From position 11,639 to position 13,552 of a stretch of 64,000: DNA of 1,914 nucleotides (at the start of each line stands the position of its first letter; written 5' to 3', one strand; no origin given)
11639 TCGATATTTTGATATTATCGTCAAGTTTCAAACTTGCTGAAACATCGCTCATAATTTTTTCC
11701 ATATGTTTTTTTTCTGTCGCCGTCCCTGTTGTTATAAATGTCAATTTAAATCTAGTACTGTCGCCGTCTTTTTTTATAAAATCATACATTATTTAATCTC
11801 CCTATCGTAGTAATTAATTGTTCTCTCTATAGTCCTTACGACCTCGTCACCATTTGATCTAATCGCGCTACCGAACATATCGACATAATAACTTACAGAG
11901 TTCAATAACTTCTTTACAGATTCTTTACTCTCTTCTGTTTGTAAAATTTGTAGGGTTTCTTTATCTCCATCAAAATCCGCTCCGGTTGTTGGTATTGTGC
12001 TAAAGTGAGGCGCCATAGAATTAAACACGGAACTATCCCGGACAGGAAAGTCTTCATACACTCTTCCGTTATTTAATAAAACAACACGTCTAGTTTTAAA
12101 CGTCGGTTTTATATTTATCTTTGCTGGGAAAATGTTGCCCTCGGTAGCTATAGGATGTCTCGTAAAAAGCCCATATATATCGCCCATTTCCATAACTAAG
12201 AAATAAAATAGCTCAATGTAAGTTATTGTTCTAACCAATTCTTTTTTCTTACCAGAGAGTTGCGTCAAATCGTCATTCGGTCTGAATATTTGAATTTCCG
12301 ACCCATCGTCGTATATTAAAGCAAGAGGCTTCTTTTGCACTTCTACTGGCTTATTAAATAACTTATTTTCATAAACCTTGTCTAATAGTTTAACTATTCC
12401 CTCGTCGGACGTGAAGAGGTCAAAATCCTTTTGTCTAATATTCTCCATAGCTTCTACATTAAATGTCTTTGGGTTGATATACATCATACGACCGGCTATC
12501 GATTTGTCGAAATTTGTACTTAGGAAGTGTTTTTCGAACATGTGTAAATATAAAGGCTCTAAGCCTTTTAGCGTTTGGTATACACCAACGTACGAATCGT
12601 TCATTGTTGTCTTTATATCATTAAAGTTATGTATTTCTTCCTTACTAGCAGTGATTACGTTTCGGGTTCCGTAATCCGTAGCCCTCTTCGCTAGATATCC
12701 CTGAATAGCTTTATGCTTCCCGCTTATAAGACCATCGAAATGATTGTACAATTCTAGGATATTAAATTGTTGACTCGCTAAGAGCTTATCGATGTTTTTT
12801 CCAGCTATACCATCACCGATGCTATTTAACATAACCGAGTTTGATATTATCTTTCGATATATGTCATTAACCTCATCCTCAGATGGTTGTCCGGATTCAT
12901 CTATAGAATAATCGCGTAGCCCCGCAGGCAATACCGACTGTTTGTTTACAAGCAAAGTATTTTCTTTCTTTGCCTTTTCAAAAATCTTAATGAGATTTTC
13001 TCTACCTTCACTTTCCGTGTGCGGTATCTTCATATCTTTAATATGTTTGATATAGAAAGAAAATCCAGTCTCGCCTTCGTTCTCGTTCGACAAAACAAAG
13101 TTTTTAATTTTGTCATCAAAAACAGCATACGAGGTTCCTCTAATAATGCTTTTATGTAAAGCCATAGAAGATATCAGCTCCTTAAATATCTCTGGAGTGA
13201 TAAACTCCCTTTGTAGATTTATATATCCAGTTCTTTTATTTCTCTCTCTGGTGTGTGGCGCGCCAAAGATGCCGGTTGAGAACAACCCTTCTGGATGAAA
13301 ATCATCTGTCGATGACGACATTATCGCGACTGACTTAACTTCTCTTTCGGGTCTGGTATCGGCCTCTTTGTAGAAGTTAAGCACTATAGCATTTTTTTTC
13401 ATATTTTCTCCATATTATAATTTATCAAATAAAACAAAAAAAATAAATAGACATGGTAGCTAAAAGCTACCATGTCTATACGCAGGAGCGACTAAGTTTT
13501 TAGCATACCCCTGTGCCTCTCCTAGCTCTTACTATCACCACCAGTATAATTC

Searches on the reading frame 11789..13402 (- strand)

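Call 11: search_protein_families(library=pfam, proteins=[window:11789-13402:-], max_evalue=0.01)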
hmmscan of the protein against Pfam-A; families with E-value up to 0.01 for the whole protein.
window:11789-13402:- (537 aa): 0 families

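Call 15: search_protein_families(library=phrogs, proteins=[window:11789-13402:-], max_evalue=0.001)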
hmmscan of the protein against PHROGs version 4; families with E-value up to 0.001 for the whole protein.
window:11789-13402:- (537 aa): 1 family
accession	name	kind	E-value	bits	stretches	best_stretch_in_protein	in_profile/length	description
phrog_2986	-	DNA, RNA and nucleotide metabolism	1.4e-120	404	1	14-525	18-533/539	RNA polymerase beta subunit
